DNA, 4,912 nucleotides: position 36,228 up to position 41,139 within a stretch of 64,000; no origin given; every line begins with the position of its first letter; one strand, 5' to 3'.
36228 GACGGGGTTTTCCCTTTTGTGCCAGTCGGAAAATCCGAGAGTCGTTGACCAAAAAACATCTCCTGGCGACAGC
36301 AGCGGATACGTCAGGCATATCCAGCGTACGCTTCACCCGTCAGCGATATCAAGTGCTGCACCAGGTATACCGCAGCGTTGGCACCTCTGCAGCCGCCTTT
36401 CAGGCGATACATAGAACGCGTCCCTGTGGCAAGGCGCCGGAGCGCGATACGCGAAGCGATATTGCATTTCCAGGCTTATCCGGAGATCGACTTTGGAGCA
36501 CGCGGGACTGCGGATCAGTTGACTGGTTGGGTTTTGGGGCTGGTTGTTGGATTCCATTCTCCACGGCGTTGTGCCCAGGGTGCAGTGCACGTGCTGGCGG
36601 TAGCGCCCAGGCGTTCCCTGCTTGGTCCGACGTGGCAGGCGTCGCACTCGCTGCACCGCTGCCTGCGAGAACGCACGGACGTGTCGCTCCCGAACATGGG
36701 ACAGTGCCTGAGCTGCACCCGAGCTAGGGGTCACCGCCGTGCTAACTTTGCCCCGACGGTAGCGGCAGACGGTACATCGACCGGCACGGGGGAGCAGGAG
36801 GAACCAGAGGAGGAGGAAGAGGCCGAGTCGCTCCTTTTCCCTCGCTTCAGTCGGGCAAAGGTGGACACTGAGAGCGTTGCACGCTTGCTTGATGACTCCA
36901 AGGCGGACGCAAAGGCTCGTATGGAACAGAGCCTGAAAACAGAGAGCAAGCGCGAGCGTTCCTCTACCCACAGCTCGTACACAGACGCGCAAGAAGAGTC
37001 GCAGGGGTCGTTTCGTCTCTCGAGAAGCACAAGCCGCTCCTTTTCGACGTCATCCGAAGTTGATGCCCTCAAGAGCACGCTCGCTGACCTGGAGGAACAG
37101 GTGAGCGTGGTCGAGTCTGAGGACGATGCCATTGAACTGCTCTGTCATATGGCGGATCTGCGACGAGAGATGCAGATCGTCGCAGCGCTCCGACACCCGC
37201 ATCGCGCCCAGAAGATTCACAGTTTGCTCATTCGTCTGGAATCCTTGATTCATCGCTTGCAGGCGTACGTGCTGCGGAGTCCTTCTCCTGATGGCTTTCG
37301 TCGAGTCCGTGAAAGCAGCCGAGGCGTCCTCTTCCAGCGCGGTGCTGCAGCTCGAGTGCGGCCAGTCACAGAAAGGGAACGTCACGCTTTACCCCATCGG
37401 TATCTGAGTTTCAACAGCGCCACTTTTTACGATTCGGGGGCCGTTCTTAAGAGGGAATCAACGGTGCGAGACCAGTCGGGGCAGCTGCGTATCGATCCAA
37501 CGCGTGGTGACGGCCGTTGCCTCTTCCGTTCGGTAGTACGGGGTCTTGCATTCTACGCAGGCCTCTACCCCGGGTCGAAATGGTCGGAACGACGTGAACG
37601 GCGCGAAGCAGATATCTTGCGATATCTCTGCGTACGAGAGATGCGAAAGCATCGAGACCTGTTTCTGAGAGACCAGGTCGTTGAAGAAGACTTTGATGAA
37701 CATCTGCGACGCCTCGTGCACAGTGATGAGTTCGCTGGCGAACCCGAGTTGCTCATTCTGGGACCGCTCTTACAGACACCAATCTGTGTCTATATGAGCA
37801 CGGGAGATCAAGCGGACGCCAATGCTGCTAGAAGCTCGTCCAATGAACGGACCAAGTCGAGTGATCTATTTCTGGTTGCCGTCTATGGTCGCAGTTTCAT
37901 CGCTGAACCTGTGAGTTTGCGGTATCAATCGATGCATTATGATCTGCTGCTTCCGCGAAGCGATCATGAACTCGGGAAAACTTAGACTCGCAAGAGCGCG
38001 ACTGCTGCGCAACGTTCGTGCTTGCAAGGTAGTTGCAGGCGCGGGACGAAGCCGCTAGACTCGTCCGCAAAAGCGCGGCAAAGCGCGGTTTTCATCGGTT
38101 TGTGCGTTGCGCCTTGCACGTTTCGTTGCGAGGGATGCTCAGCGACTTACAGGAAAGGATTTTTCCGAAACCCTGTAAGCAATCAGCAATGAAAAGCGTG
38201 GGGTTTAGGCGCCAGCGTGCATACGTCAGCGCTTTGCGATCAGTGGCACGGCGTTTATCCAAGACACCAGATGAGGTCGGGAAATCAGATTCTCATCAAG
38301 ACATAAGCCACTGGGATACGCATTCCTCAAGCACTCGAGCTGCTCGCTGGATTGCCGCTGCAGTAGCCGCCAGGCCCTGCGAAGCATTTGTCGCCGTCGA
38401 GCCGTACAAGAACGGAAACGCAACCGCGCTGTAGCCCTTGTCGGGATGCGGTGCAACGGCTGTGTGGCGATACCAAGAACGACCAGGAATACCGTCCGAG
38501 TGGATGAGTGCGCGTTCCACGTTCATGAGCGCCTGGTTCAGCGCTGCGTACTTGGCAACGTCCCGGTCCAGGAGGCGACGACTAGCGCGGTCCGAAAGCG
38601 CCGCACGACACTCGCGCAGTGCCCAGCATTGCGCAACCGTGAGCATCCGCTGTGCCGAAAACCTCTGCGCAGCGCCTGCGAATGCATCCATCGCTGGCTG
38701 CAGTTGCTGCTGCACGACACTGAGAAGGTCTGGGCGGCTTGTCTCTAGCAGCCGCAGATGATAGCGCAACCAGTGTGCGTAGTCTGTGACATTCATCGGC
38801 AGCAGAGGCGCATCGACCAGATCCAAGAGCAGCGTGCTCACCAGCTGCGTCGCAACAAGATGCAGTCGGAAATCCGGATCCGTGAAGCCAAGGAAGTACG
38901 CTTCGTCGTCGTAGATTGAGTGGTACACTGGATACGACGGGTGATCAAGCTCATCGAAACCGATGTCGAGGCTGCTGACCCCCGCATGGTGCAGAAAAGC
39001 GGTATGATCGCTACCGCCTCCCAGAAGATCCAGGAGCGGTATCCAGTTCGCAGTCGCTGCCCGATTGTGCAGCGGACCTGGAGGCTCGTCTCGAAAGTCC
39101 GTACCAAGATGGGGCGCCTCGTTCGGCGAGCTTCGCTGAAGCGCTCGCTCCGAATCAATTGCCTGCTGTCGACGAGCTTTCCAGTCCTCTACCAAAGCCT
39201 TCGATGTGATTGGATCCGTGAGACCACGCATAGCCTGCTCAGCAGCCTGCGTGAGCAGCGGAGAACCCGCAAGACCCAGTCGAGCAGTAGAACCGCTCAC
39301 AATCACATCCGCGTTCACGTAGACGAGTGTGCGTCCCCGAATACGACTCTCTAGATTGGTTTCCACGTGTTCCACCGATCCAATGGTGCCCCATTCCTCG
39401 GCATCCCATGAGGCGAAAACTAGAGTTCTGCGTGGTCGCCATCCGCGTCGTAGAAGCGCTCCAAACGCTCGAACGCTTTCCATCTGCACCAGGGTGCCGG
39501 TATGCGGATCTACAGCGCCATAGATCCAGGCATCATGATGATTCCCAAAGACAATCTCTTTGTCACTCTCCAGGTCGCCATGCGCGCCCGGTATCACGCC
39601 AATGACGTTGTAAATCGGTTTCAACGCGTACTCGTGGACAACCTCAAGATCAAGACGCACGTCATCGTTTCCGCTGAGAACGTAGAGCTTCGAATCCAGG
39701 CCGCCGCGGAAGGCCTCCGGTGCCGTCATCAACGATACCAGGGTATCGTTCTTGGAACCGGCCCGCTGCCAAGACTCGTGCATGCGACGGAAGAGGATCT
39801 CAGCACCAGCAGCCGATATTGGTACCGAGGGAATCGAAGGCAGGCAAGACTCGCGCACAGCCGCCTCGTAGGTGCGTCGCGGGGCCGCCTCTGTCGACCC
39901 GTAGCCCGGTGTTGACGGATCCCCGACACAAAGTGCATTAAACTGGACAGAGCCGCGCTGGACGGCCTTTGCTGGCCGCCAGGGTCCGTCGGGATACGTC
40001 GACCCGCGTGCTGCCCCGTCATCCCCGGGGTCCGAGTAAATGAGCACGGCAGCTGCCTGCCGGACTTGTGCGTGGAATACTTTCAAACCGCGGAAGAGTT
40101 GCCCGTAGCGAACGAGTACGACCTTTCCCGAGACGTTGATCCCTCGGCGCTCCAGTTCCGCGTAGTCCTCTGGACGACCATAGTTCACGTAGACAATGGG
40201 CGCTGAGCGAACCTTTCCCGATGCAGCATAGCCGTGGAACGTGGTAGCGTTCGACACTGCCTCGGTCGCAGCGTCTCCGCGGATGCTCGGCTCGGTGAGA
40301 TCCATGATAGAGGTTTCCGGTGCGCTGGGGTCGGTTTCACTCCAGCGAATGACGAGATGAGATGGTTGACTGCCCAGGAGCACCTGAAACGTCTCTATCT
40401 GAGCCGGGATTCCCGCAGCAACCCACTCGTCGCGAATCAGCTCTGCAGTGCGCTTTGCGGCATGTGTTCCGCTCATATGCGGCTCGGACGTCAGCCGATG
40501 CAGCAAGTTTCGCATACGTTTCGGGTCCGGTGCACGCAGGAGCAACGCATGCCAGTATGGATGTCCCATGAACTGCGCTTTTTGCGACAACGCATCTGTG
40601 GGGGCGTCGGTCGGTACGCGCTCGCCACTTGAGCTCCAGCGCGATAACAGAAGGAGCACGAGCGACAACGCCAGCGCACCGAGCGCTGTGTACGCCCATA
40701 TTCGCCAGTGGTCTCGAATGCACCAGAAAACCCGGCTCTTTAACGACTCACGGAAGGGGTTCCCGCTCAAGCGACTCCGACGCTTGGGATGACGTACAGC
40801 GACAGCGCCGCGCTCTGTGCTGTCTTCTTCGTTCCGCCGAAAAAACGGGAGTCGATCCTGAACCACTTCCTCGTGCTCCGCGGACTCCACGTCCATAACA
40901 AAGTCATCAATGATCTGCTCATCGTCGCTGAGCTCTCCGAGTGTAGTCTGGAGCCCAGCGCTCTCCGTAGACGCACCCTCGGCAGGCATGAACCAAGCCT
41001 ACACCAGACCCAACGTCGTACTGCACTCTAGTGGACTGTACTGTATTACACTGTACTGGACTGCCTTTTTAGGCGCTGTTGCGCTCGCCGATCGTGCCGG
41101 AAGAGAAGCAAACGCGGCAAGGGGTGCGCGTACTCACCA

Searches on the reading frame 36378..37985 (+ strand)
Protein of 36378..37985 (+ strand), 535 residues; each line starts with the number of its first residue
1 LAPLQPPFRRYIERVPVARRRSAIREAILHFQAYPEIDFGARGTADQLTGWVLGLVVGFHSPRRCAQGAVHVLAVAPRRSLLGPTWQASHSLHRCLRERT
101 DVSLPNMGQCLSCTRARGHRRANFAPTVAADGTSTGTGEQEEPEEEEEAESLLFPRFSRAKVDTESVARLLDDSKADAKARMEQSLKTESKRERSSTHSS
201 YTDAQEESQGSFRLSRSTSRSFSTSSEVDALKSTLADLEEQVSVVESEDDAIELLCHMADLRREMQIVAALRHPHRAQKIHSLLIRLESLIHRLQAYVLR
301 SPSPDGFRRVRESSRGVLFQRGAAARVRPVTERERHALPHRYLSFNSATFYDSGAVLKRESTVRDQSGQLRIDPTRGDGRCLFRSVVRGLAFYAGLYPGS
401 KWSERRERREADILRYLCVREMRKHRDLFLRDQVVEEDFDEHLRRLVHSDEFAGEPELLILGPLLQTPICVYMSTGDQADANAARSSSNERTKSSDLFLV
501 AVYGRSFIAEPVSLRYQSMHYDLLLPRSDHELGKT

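Call 20: search_protein_families(library=pfam, proteins=[window:36378-37985:+], max_evalue=0.001)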
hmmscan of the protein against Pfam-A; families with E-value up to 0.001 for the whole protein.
window:36378-37985:+ (535 aa): 1 family
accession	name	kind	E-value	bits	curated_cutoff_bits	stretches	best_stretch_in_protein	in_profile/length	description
PF02338.25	OTU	-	1.7e-12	48.4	23.3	1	376-499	1-115/128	OTU-like cysteine protease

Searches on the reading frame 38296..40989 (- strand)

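Call 20: search_protein_families(library=pfam, proteins=[window:38296-40989:-], max_evalue=0.001)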
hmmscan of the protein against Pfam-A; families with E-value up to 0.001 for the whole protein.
window:38296-40989:- (897 aa): 3 families
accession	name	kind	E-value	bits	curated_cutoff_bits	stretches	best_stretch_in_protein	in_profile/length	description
PF04253.20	TFR_dimer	-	1.2e-15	58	27.1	1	761-887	4-120/121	Transferrin receptor-like dimerisation domain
PF04389.22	Peptidase_M28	-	1.9e-14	54.3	21.3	1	461-591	1-126/193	Peptidase family M28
PF02225.27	PA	-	8.5e-09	35.9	23.9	1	263-347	3-91/95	PA domain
